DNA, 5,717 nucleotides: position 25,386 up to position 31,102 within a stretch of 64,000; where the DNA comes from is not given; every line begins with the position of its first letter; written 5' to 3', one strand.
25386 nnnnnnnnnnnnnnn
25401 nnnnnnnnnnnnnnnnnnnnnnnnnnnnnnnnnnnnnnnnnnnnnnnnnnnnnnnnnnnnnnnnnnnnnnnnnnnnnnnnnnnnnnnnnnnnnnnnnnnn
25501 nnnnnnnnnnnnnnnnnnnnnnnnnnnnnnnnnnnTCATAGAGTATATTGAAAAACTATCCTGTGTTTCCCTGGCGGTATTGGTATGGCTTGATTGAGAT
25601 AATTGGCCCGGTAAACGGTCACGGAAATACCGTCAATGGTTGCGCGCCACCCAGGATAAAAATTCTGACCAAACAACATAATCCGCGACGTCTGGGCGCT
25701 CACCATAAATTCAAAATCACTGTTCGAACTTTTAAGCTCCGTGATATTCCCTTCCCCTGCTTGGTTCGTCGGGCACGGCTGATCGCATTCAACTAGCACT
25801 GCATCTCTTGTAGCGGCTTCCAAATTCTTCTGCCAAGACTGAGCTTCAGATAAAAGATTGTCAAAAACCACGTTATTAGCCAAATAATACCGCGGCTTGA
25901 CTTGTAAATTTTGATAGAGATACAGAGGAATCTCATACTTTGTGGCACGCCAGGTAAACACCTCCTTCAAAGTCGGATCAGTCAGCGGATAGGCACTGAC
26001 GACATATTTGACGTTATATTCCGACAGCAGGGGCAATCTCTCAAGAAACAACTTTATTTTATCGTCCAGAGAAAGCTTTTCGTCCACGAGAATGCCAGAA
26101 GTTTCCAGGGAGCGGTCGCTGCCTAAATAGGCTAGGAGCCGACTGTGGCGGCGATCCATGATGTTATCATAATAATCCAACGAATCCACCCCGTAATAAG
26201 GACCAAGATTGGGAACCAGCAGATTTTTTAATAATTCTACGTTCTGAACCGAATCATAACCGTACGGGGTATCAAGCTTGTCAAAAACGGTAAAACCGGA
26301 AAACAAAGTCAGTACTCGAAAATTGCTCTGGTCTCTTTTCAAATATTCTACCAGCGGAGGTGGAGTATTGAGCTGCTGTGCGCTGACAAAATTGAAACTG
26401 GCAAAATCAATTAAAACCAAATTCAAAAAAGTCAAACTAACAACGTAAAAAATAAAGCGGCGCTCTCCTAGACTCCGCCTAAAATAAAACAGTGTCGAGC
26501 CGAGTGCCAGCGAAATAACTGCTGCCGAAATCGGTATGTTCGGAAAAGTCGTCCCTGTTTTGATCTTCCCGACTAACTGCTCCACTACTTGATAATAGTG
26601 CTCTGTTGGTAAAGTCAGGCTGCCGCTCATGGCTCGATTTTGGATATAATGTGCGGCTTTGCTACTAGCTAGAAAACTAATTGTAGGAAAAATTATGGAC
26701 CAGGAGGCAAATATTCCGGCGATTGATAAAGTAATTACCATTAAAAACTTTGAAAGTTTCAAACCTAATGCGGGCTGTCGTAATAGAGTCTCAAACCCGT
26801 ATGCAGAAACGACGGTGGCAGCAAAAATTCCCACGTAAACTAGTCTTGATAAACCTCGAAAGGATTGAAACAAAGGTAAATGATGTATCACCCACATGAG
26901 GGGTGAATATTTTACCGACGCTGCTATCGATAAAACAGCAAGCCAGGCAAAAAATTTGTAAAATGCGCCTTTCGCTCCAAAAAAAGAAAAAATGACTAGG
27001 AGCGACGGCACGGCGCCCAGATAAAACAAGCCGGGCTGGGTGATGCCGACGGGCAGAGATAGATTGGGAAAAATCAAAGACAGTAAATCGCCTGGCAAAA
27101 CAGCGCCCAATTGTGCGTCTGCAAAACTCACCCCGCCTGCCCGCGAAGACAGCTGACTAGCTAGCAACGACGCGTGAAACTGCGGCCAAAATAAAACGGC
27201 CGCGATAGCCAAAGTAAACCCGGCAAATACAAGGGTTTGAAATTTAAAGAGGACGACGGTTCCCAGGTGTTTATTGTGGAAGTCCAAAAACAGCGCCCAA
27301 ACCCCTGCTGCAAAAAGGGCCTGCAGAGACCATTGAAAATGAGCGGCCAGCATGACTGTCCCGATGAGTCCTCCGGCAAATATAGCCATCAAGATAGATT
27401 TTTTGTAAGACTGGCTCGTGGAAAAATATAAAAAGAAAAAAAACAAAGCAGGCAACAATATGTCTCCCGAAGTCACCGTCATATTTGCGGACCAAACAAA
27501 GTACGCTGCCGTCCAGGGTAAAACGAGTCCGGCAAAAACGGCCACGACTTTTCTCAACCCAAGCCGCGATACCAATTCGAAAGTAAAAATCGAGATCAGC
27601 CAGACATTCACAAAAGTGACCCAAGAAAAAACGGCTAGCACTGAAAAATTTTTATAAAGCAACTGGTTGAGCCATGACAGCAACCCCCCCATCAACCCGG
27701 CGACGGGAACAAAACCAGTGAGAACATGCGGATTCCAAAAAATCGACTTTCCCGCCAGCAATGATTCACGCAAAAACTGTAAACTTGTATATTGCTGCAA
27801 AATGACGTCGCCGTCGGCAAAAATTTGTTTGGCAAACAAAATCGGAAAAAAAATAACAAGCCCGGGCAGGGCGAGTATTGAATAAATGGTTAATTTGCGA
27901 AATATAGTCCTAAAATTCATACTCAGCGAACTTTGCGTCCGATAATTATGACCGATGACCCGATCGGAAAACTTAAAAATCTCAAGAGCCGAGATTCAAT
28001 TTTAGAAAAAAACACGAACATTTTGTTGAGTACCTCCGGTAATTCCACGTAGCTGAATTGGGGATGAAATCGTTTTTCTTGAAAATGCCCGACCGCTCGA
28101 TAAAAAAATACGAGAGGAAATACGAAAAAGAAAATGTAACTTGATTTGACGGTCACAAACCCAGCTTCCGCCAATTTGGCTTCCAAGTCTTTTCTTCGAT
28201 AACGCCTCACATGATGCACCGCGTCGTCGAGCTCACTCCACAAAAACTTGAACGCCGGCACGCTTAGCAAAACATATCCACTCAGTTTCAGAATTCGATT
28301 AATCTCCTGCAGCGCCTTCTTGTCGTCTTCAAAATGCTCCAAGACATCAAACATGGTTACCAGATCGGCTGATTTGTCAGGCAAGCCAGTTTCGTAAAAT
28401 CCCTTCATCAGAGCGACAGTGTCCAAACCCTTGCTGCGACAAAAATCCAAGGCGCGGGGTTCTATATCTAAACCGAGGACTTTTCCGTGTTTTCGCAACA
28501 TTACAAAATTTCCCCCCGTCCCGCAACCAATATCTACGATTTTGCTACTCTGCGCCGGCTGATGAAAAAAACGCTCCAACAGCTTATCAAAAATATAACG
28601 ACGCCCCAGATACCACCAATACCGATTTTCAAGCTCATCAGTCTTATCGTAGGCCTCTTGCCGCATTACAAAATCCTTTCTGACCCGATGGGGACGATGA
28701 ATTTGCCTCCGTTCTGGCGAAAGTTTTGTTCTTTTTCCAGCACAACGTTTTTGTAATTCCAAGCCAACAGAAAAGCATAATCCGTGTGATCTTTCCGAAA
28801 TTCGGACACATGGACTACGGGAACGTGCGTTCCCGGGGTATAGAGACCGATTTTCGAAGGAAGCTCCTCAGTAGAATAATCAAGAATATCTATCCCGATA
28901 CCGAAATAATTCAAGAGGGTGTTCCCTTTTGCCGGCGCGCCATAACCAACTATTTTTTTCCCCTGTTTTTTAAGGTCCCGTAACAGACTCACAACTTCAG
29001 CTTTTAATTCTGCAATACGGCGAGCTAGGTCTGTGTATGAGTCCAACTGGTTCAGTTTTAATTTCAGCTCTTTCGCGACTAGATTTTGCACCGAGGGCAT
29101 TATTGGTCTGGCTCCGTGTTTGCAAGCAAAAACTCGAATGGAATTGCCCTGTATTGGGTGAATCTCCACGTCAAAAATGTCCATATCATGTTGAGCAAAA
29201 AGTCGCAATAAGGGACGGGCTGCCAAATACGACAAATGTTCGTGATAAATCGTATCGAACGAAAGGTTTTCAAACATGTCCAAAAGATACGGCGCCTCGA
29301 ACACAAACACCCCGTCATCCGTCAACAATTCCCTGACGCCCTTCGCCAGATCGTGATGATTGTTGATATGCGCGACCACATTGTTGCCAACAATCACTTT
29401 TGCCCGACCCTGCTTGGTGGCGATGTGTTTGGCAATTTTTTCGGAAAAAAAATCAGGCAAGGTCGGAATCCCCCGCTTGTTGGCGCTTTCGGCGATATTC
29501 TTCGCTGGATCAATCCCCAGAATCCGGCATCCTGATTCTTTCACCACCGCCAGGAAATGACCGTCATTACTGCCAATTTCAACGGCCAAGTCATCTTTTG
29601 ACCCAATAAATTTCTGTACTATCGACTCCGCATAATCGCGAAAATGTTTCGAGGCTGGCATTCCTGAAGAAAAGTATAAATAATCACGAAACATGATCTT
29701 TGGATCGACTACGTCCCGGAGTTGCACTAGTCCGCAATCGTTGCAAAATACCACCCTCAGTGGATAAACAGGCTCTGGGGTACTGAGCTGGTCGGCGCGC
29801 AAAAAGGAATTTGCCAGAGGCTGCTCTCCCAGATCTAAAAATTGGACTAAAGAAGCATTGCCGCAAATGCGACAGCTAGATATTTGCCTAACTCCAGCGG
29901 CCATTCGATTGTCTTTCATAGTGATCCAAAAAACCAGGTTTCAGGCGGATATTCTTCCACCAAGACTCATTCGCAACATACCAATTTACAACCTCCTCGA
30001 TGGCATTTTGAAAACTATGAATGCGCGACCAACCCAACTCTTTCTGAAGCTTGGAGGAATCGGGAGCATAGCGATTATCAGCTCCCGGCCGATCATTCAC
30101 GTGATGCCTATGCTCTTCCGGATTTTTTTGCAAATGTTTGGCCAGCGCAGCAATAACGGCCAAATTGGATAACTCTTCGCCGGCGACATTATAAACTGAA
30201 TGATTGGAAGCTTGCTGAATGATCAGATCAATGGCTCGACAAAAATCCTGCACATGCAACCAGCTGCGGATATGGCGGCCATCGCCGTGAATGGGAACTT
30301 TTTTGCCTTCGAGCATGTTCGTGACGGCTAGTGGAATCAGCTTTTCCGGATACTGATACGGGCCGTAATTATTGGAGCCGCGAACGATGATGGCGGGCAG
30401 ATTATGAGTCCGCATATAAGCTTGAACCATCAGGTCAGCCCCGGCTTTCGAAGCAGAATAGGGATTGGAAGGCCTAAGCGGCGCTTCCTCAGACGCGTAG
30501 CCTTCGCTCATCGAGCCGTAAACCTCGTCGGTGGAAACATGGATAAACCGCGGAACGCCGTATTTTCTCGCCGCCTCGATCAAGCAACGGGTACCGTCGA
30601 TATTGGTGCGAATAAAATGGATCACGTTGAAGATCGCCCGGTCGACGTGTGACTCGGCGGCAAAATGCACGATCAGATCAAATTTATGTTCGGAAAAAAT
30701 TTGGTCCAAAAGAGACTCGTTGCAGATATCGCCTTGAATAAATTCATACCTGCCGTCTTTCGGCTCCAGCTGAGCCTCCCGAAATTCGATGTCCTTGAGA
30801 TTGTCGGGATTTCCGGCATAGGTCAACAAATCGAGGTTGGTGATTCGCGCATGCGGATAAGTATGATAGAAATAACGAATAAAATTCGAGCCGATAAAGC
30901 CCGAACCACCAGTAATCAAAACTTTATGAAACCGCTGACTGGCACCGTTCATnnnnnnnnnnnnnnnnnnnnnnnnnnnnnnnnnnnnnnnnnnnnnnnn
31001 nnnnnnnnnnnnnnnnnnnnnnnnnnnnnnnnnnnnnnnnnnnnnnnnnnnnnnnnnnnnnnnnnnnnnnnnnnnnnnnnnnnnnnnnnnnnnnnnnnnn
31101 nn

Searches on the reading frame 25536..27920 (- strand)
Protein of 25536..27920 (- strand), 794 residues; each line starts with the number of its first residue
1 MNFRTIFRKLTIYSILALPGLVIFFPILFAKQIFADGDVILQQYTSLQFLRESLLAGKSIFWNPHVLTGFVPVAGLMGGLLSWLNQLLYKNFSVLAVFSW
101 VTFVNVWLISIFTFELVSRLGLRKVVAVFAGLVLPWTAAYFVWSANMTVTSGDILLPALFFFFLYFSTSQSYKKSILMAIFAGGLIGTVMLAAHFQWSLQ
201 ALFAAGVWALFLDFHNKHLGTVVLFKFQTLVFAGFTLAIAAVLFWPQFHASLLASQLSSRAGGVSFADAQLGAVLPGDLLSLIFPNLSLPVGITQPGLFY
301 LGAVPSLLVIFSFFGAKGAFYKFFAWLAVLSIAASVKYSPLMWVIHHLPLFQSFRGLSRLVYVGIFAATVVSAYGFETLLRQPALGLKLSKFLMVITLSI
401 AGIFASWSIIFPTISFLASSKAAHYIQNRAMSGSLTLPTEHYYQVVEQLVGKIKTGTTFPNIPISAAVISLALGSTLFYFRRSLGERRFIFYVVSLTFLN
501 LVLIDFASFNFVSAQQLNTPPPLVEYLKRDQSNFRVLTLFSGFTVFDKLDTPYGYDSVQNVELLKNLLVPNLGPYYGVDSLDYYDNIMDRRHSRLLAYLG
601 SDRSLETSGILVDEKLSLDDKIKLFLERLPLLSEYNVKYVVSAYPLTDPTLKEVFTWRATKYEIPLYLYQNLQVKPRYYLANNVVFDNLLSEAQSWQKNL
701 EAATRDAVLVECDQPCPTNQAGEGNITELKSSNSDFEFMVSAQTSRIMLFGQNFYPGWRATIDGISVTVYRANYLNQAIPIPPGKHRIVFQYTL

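Call 10: search_protein_families(library=pfam, proteins=[window:25536-27920:-], max_evalue=0.001)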
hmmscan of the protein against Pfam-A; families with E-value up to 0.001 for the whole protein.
window:25536-27920:- (794 aa): 1 family
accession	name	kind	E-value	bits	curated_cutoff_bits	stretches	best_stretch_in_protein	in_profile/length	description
PF09586.16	YfhO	-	1.2e-05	24.3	28.5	1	726-793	756-824/835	Bacterial membrane protein YfhO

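Call 61: search_protein_families(library=ncbifam, proteins=[window:25536-27920:-], max_evalue=0.01)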
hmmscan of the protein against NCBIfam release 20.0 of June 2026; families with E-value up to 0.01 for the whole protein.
window:25536-27920:- (794 aa): 0 families

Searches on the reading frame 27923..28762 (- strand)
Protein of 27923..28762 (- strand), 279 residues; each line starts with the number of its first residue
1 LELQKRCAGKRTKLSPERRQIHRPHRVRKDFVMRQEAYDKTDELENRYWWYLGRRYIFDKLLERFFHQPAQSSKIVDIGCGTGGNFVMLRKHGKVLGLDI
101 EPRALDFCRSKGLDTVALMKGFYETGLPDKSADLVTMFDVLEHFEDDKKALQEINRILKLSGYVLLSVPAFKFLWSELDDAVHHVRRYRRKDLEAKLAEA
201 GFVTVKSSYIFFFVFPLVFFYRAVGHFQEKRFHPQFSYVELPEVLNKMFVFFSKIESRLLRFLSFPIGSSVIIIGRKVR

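Call 10: search_protein_families(library=pfam, proteins=[window:27923-28762:-], max_evalue=0.001)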
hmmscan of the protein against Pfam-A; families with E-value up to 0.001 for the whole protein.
window:27923-28762:- (279 aa): 7 families
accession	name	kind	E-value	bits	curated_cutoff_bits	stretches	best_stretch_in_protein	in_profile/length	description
PF08241.18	Methyltransf_11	-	7.2e-19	68.7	21.2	1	76-165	1-94/95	Methyltransferase domain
PF13489.12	Methyltransf_23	-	6.4e-18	65.5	27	1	54-205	5-162/164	Methyltransferase domain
PF13649.12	Methyltransf_25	-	1.3e-14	55.1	27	1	75-162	1-97/97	Methyltransferase domain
PF13847.12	Methyltransf_31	-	1.1e-13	51.5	27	1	73-174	5-114/145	Methyltransferase domain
PF08242.18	Methyltransf_12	-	3.3e-12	47.4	30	1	76-163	1-97/98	Methyltransferase domain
PF01209.24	Ubie_methyltran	-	8.7e-07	29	20.1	1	69-165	45-150/233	ubiE/COQ5 methyltransferase family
PF07021.18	MetW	-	7.3e-06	26.2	21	1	71-173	13-114/193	Methionine biosynthesis protein MetW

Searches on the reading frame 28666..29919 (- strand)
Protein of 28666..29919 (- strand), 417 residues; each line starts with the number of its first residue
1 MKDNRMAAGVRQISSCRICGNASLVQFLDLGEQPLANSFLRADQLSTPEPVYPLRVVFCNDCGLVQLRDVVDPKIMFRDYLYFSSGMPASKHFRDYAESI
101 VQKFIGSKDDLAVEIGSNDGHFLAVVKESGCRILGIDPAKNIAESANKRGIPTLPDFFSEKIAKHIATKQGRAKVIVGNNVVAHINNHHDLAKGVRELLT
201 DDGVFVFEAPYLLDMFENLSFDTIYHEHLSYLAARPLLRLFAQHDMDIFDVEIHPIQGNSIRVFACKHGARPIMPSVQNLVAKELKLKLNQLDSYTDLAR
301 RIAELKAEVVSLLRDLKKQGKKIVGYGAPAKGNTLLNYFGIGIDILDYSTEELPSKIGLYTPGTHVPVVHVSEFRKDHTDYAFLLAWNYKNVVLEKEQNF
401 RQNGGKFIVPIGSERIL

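Call 10: search_protein_families(library=pfam, proteins=[window:28666-29919:-], max_evalue=0.001)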
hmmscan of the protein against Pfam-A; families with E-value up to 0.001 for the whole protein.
window:28666-29919:- (417 aa): 5 families
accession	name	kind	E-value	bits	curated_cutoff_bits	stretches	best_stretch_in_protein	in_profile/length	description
PF08484.17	Methyltransf_14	-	6.2e-52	176.1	23.5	1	255-411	1-159/160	C-methyltransferase C-terminal domain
PF08421.16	Methyltransf_13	-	2.7e-27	95.2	31.3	1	16-77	1-62/62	Putative zinc binding domain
PF13489.12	Methyltransf_23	-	2.4e-15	57.1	27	1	112-246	26-159/164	Methyltransferase domain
PF08242.18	Methyltransf_12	-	2.4e-08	35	30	1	113-205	1-98/98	Methyltransferase domain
PF08241.18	Methyltransf_11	-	2.9e-06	28.3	21.2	1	114-207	2-95/95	Methyltransferase domain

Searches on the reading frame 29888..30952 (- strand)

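Call 11: search_protein_families(library=pfam, proteins=[window:29888-30952:-], max_evalue=0.001)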
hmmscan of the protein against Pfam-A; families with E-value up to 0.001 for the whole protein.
window:29888-30952:- (354 aa): 7 families
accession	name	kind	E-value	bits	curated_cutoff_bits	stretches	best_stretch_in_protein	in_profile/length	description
PF16363.11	GDP_Man_Dehyd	-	2e-75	254.7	27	1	12-320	1-331/332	GDP-mannose 4,6 dehydratase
PF01370.27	Epimerase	-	1.3e-63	215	20.9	1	11-257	1-240/240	NAD dependent epimerase/dehydratase family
PF02719.21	Polysacc_synt_2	-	3e-23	82.9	20.2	1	11-276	1-245/293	Polysaccharide biosynthesis protein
PF01073.25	3Beta_HSD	-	9.4e-20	71.2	22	1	12-243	1-227/280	3-beta hydroxysteroid dehydrogenase/isomerase family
PF04321.23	RmlD_sub_bind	-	1.7e-17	63.8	27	1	10-321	2-281/287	RmlD substrate binding domain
PF07993.18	NAD_binding_4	-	9.6e-15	54.9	20.1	1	13-193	1-205/258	Male sterility protein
PF13460.12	NAD_binding_10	-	1.6e-05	25.3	27.2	1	61-191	31-142/184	NAD(P)H-binding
